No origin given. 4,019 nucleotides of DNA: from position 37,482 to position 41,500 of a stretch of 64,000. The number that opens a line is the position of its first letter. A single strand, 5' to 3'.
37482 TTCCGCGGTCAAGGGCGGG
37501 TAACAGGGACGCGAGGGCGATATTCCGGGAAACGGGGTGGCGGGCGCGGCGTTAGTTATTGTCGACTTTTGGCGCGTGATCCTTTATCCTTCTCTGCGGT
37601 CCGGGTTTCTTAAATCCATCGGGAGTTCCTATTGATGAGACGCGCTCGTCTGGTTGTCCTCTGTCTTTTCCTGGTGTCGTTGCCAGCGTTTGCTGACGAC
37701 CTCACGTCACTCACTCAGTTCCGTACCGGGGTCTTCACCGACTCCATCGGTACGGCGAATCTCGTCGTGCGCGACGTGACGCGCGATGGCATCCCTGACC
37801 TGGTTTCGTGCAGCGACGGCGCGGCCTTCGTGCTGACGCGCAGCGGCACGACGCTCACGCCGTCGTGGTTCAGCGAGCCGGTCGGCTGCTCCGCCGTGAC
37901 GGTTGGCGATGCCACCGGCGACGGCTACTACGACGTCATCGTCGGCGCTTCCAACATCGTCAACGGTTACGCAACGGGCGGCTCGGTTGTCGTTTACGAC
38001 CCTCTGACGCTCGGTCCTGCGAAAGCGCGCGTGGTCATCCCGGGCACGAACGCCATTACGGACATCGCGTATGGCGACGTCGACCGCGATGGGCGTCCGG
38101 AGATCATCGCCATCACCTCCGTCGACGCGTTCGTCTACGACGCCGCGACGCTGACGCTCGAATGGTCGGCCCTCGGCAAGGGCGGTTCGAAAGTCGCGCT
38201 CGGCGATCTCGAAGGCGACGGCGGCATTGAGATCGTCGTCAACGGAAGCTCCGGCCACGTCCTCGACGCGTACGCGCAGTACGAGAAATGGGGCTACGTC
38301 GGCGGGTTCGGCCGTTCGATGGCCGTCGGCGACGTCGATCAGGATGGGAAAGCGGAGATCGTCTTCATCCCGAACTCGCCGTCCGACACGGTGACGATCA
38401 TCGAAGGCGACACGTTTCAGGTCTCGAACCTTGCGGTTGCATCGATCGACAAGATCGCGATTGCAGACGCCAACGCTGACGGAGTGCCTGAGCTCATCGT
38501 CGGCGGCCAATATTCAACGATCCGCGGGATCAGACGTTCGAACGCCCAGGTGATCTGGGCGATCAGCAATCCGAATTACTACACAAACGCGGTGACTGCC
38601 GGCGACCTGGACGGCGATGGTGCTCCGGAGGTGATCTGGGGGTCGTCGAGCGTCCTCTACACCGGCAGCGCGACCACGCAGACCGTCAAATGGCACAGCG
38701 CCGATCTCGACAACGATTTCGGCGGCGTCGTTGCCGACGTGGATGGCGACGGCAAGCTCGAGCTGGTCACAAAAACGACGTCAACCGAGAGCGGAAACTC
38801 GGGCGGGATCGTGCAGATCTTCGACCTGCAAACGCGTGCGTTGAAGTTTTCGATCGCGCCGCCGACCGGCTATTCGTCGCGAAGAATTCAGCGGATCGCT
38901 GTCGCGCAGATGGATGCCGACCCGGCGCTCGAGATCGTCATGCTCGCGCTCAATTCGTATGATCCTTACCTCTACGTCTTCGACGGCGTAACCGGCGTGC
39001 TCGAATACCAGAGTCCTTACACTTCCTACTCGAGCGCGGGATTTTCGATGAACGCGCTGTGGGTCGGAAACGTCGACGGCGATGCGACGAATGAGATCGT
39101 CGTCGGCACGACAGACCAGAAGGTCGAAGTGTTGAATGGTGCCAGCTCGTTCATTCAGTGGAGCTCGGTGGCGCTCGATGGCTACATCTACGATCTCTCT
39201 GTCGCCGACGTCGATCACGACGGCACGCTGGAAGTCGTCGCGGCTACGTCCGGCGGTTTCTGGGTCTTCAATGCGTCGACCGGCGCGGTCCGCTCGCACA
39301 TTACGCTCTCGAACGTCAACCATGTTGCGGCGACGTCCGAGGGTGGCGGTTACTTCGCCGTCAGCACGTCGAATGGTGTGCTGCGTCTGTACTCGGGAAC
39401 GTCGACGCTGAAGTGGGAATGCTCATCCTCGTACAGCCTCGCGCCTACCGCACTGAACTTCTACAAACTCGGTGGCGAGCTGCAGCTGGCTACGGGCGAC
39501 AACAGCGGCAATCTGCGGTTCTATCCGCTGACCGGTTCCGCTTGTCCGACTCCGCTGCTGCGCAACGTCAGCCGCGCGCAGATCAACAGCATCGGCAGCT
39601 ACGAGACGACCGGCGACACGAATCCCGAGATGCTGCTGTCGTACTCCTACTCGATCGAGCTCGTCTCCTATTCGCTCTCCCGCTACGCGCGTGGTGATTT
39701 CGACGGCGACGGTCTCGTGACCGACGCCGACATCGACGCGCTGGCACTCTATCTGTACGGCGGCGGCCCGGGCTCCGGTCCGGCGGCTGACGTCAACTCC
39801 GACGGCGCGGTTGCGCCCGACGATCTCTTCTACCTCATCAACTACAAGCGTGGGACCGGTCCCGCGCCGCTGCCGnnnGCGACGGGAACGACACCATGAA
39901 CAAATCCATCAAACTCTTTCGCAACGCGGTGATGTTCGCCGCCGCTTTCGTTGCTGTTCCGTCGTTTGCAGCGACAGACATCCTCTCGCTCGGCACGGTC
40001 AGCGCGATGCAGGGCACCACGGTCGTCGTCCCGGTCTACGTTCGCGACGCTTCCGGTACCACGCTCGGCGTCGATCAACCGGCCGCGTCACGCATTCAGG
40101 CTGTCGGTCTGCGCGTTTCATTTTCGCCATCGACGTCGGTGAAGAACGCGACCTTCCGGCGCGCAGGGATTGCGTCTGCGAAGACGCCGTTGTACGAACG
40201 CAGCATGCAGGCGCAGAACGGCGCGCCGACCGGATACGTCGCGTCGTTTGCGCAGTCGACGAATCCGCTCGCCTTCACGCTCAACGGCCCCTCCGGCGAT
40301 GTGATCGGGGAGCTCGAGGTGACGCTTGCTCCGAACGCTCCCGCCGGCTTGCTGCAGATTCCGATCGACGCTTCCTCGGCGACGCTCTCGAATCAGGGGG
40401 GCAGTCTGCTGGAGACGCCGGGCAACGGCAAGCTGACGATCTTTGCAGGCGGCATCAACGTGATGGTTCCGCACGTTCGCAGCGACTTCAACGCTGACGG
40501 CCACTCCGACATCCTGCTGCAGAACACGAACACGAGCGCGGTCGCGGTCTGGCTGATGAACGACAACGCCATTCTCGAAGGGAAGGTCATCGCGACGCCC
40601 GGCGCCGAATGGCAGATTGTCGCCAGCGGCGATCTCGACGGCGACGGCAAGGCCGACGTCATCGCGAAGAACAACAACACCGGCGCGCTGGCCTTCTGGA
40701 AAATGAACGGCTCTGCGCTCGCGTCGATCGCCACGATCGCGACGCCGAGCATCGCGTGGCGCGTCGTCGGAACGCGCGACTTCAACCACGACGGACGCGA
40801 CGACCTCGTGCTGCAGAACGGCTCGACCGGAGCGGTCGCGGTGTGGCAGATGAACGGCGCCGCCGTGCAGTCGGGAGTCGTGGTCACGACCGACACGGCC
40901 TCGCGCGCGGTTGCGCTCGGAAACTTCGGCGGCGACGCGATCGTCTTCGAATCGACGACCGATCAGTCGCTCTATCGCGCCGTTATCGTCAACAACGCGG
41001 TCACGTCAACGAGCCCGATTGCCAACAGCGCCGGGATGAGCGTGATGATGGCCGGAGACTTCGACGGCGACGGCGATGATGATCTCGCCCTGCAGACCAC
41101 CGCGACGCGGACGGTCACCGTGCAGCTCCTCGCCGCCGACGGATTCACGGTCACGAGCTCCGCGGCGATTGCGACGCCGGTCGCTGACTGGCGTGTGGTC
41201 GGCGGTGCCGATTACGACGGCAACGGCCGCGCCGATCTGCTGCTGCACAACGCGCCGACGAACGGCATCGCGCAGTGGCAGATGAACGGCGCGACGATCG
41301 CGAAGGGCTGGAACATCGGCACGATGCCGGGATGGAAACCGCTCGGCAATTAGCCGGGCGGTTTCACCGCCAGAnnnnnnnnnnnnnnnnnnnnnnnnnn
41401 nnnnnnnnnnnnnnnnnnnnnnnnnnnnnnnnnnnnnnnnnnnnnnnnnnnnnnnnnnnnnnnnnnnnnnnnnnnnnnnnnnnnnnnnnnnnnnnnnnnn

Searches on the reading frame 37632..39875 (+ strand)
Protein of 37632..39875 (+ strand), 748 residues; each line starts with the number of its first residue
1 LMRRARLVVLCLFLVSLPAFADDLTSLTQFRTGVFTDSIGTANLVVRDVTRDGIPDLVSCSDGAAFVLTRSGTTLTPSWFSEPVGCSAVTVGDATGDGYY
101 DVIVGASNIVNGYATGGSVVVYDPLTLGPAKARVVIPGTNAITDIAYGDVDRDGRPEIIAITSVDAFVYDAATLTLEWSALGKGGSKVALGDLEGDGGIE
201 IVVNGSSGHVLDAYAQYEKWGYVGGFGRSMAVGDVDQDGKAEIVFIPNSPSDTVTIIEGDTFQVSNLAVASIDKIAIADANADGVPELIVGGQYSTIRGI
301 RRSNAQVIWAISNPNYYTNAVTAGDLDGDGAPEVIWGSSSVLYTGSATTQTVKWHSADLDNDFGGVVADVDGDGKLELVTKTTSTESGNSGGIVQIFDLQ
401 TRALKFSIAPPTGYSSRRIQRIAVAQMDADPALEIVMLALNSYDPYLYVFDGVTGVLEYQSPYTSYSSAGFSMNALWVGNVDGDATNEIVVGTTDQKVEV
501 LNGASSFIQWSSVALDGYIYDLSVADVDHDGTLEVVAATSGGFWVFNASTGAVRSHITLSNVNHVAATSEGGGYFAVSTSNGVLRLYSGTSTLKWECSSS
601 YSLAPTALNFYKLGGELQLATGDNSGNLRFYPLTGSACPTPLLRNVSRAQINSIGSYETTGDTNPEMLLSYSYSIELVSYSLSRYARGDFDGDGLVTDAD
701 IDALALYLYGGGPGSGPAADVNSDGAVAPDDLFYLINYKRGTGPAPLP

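Call 67: search_protein_families(library=pfam, proteins=[window:37632-39875:+], max_evalue=0.00001)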
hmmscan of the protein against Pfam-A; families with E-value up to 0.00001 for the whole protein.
window:37632-39875:+ (748 aa): 4 families
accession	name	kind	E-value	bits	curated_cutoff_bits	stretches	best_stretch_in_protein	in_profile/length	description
PF13517.12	FG-GAP_3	-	3.7e-32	111.1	26.9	2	48-104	1-61/61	FG-GAP-like repeat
PF01839.29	FG-GAP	-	8.8e-24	83.4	22.1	0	226-244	1-19/37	FG-GAP repeat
PF14783.12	BBS2_Mid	-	1.4e-14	54.6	27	0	522-629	2-106/108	Ciliary BBSome complex subunit 2, middle region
PF16743.10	PliI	-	1.8e-07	31.3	27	0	367-390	64-87/123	Periplasmic lysozyme inhibitor of I-type lysozyme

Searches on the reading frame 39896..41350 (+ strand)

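Call 67: search_protein_families(library=pfam, proteins=[window:39896-41350:+], max_evalue=0.00001)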
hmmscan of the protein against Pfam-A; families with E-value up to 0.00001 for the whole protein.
window:39896-41350:+ (485 aa): 2 families
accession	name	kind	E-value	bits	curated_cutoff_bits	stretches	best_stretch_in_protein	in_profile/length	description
PF13517.12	FG-GAP_3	-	7e-23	81.4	26.9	3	197-256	1-60/61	FG-GAP-like repeat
PF01839.29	FG-GAP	-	1.9e-19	69.6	22.1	0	240-265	3-34/37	FG-GAP repeat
